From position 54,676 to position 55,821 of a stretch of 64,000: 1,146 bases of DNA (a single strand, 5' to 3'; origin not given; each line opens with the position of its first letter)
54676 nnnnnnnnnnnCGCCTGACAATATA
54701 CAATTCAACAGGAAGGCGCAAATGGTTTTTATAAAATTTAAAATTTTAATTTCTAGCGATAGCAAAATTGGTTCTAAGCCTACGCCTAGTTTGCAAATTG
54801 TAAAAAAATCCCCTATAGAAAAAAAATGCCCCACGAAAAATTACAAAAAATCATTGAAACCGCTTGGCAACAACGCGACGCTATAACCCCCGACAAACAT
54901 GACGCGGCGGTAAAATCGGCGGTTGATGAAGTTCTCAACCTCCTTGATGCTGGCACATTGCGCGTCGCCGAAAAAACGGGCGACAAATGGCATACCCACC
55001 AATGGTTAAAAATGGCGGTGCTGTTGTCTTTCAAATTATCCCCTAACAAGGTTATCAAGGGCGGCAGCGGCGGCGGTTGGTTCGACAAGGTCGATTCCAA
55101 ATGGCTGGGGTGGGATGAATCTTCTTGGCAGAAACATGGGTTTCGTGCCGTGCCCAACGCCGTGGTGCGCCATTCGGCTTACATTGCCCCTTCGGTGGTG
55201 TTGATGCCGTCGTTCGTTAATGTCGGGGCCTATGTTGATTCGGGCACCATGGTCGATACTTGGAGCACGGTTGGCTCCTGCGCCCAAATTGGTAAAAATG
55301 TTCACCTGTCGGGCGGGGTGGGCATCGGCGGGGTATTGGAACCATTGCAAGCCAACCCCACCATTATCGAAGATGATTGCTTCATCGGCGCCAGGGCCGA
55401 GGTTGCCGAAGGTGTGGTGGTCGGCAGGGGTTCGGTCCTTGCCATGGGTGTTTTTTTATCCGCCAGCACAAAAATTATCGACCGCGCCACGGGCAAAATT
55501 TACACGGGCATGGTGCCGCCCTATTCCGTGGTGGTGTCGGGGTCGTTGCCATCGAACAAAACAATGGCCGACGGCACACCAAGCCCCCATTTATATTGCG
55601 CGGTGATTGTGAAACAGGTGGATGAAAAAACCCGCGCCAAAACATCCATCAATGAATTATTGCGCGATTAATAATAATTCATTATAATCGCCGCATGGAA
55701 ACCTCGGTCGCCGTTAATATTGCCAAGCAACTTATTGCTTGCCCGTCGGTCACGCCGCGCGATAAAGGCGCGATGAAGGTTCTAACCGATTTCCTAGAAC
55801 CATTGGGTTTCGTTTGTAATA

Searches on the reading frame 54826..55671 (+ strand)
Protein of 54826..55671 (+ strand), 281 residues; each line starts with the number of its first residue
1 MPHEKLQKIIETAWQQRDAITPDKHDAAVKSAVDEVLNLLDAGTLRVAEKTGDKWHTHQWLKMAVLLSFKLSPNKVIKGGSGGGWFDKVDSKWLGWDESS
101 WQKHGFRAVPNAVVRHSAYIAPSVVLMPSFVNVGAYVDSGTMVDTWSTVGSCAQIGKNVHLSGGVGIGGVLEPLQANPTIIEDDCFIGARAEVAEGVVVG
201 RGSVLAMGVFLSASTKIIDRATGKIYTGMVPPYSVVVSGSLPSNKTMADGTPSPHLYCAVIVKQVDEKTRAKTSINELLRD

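Call 17: find_related_loci(query=window:54826-55671:+, collection=genome_contigs, flank=5000)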
Query window:54826-55671:+ (281 aa) in genome_contigs; peptide patterns used: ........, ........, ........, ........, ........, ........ (x = any residue, [..] = any of these).
599 stretches matched a pattern (row limit reached: there are more); 571 encode a relative of the query (tblastn E <= 1e-3); the best 80 are kept; 80 distinct loci.
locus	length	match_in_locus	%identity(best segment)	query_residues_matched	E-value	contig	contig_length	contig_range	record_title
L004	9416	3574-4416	85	1-281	4e-157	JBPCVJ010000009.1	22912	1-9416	MAG: Alphaproteobacteria bacterium isolate MAG_seacave_127 S1Ck127_9492903, whole genome shotgun sequence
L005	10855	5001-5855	69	1-281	8e-124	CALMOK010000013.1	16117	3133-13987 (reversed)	MAG TPA_asm: uncultured Alphaproteobacteria bacterium isolate SRR12240183_bin.5_CONCOCT_v1.1_MAG genome assembly, contig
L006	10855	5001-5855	68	1-281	9e-123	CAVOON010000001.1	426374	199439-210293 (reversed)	MAG: uncultured Alphaproteobacteria bacterium isolate MFD00082.bin.1.2 genome assembly, contig: contig_10377, whole geno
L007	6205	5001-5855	68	1-281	8e-123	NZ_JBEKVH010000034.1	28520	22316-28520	MAG: Roseiarcus sp. isolate SPRUCE 5 SPRUCE_5_34, whole genome shotgun sequence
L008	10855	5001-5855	67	1-281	8e-123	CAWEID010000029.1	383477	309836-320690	MAG: uncultured proteobacterium isolate MFD01476.bin.3.283 genome assembly, contig: contig_53856, whole genome shotgun s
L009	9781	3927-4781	66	3-279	1e-122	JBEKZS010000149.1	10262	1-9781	MAG: Roseiarcus sp. isolate SPRUCE 75 SPRUCE_75_149, whole genome shotgun sequence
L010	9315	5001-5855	67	1-281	5e-122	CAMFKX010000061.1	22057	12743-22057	MAG: uncultured Roseiarcus sp. isolate SRR12456171_bin.14_metaWRAP_v1.3_MAG genome assembly, contig: ERZ12289969.1027, w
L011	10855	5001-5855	67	1-281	1e-121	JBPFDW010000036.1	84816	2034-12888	MAG: Methylocystis sp. isolate Site2BBin2 k141_92088, whole genome shotgun sequence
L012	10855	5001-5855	66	1-281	1e-121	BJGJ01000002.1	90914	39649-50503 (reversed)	Methylocystaceae bacterium LBMAG_Alphaproteobacteria_hypo.bin2_Meth ylocystis DNA, sequence002, whole genome shotgun seq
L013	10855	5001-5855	67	1-281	3e-121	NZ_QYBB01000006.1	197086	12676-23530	Lichenibacterium minor strain RmlP026 NODE_6_length_197086_cov_88.6469, whole genome shotgun sequence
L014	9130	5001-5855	67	1-281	2e-120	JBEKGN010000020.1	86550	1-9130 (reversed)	MAG: Roseiarcus sp. isolate SPRUCE 254 SPRUCE_254_20, whole genome shotgun sequence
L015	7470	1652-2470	67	7-280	1e-120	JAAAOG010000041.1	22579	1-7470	MAG: Alphaproteobacteria bacterium isolate GSL.Bin18 NODE_1392_length_22579_cov_0.614614, whole genome shotgun sequence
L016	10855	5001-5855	67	1-281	1e-120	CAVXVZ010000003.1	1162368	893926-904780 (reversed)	MAG: uncultured Alphaproteobacteria bacterium isolate MFD04463.bin.3.342 genome assembly, contig: contig_11421, whole ge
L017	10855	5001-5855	67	1-281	4e-120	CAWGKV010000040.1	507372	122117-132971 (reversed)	MAG: uncultured Alphaproteobacteria bacterium isolate MFD02248.bin.1.6 genome assembly, contig: contig_6618, whole genom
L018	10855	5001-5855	66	1-281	8e-120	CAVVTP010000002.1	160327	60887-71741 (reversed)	MAG: uncultured Alphaproteobacteria bacterium isolate MFD04463.bin.1.222 genome assembly, contig: contig_14650, whole ge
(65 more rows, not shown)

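Call 56: search_protein_families(library=pfam, proteins=[L004:2524-3486:-], max_evalue=0.1)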
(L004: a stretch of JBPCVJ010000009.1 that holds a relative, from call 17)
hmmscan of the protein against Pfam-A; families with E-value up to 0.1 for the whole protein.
L004:2524-3486:- (320 aa): 0 families

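Call 57: search_protein_families(library=padloc, proteins=[L004:2524-3486:-], max_evalue=0.001)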
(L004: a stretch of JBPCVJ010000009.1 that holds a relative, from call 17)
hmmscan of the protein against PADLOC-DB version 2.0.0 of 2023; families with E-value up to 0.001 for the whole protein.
L004:2524-3486:- (320 aa): 5 families
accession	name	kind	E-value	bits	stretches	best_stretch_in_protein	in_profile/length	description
PDLC04923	PDC-S14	-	3e-54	182.3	1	9-205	16-211/320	-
PDLC04925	PDC-S14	-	2.3e-50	169.3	1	9-191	8-188/301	-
PDLC04922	PDC-S14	-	1.1e-44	150.9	1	17-199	2-177/305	-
PDLC04924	PDC-S14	-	7.8e-19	66.4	1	34-187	19-168/280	-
PDLC04921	PDC-S14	-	1.7e-14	51.8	1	44-192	30-177/280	-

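Call 62: find_homologous_proteins(query=window:54826-55671:+, max_evalue=1e-100)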
Query window:54826-55671:+ (281 aa): 7372 proteins with E <= 1e-100 among 8000 candidates; the best 120 are listed.
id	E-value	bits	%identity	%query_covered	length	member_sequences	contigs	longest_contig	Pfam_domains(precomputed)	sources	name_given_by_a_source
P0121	8.4e-186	634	100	100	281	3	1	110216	PF14805.12,PF14602.13,PF00132.31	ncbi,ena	-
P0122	6.0e-158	543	86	100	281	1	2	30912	PF14805.12,PF14602.13,PF00132.31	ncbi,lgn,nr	ncbi:MAG: 2,3,4,5-tetrahydropyridine-2,6-dicarboxylate N-succinyltransferase [Hydrotalea sp.]|nr:2,3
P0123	1.6e-156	538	85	100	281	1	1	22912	PF14805.12,PF14602.13,PF00132.31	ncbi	ncbi:MAG: 2,3,4,5-tetrahydropyridine-2,6-dicarboxylate N-succinyltransferase [Alphaproteobacteria ba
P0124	1.1e-150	519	82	100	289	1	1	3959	PF14805.12,PF14602.13,PF00132.31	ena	-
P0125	4.6e-129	448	73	100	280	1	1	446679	PF14805.12,PF14602.13,PF00132.31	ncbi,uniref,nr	ncbi:2,3,4,5-tetrahydropyridine-2,6-dicarboxylate N-succinyltransferase [Oleisolibacter albus]|unire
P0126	2.2e-126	439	71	100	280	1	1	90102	PF14805.12,PF14602.13,PF00132.31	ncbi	-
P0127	3.2e-126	439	72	99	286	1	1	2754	PF14805.12,PF14602.13,PF00132.31,PF25084.2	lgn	-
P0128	1.2e-124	434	69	100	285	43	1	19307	PF14805.12,PF14602.13,PF00132.31,PF25084.2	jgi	jgi:2,3,4,5-tetrahydropyridine-2-carboxylate N-succinyltransferase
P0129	1.3e-123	430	70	100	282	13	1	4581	PF14805.12,PF14602.13,PF00132.31,PF25087.2,PF25084.2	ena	-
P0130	1.4e-123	430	70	100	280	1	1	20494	PF14805.12,PF14602.13,PF00132.31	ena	-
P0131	1.9e-123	430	70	100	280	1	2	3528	PF14805.12,PF14602.13,PF00132.31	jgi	jgi:2,3,4,5-tetrahydropyridine-2,6-dicarboxylate N-succinyltransferase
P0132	2.2e-123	429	71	98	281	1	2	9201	PF14805.12,PF14602.13,PF00132.31,PF25084.2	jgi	-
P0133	3.1e-123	429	70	100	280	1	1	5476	PF14805.12,PF14602.13,PF00132.31,PF25084.2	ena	-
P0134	3.1e-123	429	67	100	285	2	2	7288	PF14805.12,PF14602.13,PF00132.31,PF25084.2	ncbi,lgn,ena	-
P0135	4.1e-123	428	70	100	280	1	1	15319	PF14805.12,PF14602.13,PF00132.31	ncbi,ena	-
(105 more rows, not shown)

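Call 63: find_encoding_contigs(protein=P0124, flank=4000, max_places=3)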
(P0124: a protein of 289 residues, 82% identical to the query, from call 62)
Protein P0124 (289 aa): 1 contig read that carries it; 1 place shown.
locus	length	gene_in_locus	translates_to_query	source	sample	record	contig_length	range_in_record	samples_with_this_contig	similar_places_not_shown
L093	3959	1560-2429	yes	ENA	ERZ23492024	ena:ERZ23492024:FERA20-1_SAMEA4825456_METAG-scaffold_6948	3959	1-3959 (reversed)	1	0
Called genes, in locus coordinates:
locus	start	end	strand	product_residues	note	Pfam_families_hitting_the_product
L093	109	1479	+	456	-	PF01566:Nramp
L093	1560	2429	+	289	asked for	PF14805:THDPS_N_2, PF00132:Hexapep (weak), PF14602:Hexapep_2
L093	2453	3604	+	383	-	PF01546:Peptidase_M20, PF07687:M20_dimer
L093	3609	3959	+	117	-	?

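Call 64: find_encoding_contigs(protein=P0126, flank=6000, max_places=2)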
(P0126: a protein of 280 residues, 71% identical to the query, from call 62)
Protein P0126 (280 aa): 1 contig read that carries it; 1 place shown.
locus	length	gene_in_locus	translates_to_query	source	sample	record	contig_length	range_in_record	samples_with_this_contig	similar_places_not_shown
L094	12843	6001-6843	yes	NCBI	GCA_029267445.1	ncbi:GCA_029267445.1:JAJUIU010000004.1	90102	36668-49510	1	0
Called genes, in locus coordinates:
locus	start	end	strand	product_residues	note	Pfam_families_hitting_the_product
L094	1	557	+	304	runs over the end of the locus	PF00696:AA_kinase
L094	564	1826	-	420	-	PF10098:DUF2336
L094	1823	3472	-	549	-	PF00989:PAS (faint), PF08448:PAS_4 (weak), PF00990:GGDEF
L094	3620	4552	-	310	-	-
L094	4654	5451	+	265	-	PF00702:Hydrolase, PF13419:HAD_2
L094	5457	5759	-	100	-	-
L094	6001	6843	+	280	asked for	PF14805:THDPS_N_2, PF00132:Hexapep (weak), PF14602:Hexapep_2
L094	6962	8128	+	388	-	PF01546:Peptidase_M20, PF07687:M20_dimer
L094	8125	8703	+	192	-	-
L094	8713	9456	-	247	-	PF01416:PseudoU_synth_1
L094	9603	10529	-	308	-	PF00551:Formyl_trans_N, PF02911:Formyl_trans_C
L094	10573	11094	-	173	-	PF01327:Pep_deformylase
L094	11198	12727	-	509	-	PF02646:RmuC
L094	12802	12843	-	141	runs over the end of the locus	PF05168:HEPN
